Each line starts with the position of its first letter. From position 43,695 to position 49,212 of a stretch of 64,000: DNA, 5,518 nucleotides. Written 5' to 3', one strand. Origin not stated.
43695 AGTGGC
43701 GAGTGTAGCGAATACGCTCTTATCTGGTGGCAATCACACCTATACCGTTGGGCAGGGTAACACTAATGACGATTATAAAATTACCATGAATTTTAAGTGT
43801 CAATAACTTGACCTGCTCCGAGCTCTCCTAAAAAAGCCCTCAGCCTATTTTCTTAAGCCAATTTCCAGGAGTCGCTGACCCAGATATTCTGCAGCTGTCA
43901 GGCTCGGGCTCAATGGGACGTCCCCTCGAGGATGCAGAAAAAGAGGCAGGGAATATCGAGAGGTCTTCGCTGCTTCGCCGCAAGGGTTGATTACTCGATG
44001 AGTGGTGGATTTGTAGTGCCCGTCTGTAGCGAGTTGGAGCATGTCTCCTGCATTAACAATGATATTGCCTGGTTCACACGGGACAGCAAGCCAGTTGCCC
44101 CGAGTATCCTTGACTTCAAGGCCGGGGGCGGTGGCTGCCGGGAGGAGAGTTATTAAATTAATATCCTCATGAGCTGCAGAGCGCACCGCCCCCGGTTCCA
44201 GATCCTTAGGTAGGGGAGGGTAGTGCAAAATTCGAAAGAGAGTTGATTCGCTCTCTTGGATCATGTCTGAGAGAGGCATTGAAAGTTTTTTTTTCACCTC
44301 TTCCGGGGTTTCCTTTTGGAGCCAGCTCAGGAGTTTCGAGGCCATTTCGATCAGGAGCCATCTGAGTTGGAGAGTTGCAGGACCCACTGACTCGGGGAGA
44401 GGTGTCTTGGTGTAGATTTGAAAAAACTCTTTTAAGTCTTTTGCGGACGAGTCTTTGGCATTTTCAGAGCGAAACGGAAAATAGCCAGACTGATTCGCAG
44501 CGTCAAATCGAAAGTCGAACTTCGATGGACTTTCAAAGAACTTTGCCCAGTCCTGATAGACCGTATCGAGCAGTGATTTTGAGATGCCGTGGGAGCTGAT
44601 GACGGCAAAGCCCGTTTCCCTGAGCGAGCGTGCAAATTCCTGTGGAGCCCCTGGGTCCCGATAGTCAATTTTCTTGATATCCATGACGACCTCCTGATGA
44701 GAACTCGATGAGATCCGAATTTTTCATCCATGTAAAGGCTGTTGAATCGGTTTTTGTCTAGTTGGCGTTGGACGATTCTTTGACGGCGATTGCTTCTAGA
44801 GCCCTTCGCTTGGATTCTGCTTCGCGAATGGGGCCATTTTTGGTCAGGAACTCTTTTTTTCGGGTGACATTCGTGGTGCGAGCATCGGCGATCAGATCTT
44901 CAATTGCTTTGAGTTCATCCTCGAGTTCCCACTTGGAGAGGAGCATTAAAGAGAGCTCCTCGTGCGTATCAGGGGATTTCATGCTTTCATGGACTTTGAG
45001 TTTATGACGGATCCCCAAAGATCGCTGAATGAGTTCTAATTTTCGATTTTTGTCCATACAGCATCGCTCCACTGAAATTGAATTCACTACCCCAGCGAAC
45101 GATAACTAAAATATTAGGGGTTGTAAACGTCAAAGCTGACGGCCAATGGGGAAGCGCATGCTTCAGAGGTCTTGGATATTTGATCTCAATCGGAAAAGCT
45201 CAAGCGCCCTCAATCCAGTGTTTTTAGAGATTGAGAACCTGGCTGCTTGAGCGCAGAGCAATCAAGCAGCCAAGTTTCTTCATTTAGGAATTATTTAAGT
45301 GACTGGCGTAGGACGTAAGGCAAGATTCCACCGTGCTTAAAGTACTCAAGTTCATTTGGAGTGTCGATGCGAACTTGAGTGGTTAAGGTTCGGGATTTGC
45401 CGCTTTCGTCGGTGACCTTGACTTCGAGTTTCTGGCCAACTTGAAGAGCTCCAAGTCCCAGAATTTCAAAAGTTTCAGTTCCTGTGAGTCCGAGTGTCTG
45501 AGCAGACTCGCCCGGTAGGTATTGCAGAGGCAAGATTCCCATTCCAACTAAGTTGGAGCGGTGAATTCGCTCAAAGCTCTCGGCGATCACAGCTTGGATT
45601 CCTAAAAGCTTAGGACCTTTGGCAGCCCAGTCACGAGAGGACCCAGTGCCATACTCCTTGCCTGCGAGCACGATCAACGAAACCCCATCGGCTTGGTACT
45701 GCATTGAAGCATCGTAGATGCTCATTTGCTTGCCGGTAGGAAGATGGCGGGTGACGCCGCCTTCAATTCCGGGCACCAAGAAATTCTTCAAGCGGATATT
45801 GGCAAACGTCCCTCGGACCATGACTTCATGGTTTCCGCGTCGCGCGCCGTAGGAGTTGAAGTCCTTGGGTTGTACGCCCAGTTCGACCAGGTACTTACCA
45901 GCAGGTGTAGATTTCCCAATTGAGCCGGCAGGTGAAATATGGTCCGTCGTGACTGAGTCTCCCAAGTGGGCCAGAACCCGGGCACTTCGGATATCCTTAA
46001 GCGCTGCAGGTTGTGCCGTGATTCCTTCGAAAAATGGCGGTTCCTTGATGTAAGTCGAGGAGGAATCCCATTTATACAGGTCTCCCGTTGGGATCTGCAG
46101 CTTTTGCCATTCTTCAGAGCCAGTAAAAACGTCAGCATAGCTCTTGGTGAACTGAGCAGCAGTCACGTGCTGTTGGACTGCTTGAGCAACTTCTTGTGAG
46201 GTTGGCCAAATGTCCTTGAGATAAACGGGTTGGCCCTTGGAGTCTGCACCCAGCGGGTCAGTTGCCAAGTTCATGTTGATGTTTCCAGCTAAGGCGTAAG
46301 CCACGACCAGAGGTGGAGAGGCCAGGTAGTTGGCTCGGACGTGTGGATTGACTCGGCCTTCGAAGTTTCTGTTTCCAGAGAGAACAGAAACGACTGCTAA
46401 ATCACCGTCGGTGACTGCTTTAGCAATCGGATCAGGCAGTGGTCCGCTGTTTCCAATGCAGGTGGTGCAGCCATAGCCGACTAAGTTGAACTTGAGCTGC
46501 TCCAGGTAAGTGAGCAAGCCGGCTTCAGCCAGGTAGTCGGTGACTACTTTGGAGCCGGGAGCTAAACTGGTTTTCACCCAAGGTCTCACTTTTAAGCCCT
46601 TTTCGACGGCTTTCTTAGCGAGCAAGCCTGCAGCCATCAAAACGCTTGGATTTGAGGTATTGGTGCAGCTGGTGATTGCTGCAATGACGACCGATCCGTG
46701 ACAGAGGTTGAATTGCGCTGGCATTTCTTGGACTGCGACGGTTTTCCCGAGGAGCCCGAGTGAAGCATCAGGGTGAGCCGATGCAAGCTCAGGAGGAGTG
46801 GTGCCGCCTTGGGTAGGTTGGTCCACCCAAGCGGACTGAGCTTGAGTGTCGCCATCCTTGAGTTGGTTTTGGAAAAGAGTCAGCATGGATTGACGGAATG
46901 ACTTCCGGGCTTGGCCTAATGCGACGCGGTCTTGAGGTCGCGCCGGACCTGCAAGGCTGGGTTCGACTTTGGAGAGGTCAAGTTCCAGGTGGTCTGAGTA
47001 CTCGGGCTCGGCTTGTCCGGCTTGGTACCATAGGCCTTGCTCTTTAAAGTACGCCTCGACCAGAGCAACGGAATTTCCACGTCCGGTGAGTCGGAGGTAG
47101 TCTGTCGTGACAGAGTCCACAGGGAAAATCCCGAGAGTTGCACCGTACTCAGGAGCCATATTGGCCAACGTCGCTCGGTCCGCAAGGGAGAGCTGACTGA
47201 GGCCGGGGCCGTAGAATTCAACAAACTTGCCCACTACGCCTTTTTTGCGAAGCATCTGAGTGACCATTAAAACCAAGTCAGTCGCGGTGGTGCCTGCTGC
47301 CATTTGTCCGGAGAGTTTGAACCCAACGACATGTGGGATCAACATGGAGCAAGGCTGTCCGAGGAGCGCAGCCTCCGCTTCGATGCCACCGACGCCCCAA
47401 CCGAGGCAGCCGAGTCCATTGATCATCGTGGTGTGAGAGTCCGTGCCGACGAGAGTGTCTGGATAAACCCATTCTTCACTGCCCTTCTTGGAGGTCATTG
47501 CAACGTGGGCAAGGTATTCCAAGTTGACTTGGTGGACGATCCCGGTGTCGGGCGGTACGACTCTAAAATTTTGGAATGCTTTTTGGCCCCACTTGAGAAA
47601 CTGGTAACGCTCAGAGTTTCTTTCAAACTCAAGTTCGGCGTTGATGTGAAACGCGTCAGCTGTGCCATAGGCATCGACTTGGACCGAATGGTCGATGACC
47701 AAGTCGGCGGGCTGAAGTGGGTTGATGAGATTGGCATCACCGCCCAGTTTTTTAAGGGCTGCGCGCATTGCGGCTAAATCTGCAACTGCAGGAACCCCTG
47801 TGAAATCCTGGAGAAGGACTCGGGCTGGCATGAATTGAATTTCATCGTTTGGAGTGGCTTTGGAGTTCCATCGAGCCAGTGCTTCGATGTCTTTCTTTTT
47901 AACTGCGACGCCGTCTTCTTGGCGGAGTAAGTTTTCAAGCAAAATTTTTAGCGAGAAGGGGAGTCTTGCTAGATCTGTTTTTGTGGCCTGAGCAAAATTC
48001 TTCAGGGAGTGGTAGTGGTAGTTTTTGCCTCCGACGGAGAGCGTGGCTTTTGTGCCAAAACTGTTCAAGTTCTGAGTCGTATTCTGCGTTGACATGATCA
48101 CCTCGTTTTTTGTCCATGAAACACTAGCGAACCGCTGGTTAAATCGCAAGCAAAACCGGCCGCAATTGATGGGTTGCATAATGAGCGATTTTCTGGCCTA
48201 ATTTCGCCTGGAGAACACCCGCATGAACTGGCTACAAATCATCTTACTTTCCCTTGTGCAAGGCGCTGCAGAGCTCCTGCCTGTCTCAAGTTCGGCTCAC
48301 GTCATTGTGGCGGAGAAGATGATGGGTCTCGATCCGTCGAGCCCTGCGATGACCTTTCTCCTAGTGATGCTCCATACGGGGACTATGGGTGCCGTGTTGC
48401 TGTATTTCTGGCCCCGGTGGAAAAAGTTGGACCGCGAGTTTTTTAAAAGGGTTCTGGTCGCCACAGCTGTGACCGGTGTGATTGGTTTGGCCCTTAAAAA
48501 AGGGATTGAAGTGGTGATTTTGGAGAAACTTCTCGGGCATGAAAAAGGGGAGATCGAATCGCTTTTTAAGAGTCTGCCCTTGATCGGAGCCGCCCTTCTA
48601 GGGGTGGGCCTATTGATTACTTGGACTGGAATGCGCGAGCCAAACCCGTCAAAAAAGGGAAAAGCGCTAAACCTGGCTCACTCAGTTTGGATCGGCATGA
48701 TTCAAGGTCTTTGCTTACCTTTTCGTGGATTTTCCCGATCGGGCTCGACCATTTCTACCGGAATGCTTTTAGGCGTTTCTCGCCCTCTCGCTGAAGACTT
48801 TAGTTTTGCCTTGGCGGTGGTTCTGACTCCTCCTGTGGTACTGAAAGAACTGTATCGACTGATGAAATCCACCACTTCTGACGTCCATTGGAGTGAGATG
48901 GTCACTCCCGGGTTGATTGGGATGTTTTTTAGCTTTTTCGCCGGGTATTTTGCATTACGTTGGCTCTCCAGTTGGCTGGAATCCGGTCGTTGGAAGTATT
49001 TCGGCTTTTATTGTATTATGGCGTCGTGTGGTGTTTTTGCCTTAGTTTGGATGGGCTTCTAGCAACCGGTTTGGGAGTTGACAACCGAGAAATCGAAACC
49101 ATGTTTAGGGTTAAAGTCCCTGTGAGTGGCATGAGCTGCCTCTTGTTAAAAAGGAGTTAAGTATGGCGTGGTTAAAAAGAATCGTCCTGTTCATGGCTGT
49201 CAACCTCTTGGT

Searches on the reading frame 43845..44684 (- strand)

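Call 27: search_protein_families(library=pfam, proteins=[window:43845-44684:-], max_evalue=0.0001)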
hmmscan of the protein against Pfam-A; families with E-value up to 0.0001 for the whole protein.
window:43845-44684:- (279 aa): 2 families
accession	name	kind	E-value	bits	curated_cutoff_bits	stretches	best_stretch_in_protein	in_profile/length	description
PF03171.26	2OG-FeII_Oxy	-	2.4e-18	66.7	23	1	150-252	5-101/101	2OG-Fe(II) oxygenase superfamily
PF14226.12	DIOX_N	-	7e-11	43.2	27.3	1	15-97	19-101/117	non-haem dioxygenase in morphine synthesis N-terminal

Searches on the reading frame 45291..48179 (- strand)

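Call 27: search_protein_families(library=pfam, proteins=[window:45291-48179:-], max_evalue=0.0001)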
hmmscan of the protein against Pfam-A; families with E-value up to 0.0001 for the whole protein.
window:45291-48179:- (962 aa): 2 families
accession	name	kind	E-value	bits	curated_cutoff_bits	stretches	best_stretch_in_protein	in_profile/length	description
PF00330.25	Aconitase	-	1.2e-164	549.1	28.7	1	104-632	4-463/463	Aconitase family (aconitate hydratase)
PF00694.25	Aconitase_C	-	2.6e-44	151.2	22.8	1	762-887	3-128/131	Aconitase C-terminal domain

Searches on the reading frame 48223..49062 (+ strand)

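Call 27: search_protein_families(library=pfam, proteins=[window:48223-49062:+], max_evalue=0.0001)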
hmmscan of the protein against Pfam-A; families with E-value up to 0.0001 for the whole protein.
window:48223-49062:+ (279 aa): 1 family
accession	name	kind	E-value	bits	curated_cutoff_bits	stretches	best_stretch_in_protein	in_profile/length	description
PF02673.24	BacA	-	3.1e-54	184.8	33.4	1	7-268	2-255/257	Bacitracin resistance protein BacA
